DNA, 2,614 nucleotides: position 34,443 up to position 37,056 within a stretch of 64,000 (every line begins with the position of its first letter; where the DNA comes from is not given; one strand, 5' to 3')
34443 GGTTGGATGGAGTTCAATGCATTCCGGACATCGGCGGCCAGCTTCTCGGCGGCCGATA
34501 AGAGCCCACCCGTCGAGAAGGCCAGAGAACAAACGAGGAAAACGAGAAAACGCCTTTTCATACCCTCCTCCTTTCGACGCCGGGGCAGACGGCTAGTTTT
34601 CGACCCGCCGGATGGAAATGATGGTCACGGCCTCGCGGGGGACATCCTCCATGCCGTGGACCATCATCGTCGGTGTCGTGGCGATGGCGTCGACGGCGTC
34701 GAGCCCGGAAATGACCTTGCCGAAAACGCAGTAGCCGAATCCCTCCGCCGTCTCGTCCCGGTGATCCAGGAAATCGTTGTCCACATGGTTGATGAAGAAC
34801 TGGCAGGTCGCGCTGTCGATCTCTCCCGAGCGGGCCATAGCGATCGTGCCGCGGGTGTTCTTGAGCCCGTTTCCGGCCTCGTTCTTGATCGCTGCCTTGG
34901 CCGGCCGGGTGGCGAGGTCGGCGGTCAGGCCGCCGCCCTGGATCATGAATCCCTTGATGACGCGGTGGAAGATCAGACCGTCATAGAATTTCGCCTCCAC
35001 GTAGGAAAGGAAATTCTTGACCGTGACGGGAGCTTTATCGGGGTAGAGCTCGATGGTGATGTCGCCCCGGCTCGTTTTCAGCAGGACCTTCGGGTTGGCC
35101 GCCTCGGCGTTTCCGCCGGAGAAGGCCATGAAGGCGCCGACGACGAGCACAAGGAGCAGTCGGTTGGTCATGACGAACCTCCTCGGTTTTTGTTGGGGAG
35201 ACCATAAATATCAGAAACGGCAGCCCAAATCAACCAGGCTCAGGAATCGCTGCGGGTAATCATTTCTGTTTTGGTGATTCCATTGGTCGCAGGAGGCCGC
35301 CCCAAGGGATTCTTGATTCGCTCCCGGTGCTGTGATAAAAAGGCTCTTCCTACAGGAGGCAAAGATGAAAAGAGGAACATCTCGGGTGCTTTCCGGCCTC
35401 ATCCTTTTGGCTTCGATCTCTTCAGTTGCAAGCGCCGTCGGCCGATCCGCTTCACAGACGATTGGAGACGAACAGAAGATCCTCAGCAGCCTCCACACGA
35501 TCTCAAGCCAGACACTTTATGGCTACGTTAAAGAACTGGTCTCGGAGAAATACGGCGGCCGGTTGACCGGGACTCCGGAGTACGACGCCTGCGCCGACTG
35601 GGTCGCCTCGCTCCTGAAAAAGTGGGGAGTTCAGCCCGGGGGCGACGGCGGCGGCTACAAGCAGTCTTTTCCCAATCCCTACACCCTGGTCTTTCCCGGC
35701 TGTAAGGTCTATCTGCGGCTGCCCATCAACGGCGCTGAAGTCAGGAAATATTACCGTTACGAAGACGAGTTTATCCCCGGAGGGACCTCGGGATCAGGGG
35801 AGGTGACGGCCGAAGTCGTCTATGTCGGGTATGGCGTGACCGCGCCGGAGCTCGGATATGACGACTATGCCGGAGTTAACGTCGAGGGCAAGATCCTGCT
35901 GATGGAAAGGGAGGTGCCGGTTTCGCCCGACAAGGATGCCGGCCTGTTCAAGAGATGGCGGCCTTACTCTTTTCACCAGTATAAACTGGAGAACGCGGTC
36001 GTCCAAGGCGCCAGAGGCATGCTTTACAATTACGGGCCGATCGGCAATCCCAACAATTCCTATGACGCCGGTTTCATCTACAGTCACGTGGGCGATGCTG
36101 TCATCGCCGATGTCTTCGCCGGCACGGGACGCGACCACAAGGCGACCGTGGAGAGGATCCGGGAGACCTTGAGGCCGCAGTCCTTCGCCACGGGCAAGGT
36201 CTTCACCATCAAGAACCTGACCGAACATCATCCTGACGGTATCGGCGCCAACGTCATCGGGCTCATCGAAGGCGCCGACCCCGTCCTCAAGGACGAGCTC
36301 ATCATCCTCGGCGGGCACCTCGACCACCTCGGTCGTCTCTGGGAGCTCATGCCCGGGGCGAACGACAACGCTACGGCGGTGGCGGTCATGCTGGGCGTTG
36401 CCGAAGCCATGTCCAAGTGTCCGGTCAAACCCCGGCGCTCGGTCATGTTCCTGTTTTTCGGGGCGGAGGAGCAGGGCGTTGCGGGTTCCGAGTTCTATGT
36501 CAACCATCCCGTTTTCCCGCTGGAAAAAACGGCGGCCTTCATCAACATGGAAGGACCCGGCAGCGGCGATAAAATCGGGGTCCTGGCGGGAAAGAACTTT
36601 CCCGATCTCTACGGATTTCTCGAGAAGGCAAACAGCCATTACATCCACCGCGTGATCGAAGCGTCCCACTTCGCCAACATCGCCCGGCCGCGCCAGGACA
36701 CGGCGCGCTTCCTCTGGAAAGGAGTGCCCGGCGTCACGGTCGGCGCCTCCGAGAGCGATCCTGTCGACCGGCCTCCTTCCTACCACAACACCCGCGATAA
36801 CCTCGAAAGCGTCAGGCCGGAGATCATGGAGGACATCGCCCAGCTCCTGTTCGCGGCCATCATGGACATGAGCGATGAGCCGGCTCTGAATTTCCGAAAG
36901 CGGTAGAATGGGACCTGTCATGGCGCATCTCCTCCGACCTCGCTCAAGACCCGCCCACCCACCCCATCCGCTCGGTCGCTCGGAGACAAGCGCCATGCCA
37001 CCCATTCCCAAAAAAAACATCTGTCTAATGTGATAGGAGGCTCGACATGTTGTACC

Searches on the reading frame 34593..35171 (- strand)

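Call 17: search_protein_families(library=pfam, proteins=[window:34593-35171:-])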
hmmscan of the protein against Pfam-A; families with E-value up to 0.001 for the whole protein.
window:34593-35171:- (192 aa): 1 family
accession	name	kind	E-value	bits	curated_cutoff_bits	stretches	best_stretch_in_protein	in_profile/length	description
PF00160.26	Pro_isomerase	-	3.8e-46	157.7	21.7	1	29-187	2-157/159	Cyclophilin type peptidyl-prolyl cis-trans isomerase/CLD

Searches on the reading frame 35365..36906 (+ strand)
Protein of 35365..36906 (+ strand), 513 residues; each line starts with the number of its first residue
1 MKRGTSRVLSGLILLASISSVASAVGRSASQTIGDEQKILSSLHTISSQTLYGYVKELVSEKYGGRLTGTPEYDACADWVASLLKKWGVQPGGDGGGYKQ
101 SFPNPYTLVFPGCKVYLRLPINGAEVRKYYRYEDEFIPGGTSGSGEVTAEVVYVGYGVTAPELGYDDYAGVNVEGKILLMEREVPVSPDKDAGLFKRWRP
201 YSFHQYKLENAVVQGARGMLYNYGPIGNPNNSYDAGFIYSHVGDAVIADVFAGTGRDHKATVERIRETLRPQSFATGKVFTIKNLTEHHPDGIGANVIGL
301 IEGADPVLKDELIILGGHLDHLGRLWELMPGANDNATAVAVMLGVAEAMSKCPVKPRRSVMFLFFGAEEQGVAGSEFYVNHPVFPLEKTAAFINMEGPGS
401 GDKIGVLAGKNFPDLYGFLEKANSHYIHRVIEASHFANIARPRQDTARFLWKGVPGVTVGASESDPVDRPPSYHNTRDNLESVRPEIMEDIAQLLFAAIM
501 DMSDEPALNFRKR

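Call 17: search_protein_families(library=pfam, proteins=[window:35365-36906:+])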
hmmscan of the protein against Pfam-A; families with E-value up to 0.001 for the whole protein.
window:35365-36906:+ (513 aa): 4 families
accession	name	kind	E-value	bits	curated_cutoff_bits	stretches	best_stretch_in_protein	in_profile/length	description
PF04389.22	Peptidase_M28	-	1.2e-35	123.4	21.3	1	296-497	1-191/193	Peptidase family M28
PF01546.33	Peptidase_M20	-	2.1e-06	28.2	24.6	1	330-430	31-113/206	Peptidase family M20/M25/M40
PF05450.20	Nicastrin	-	0.00041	20.4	25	1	313-378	3-70/218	Nicastrin large lobe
PF02225.27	PA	-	0.00094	19.7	23.9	0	147-221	1-56/95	PA domain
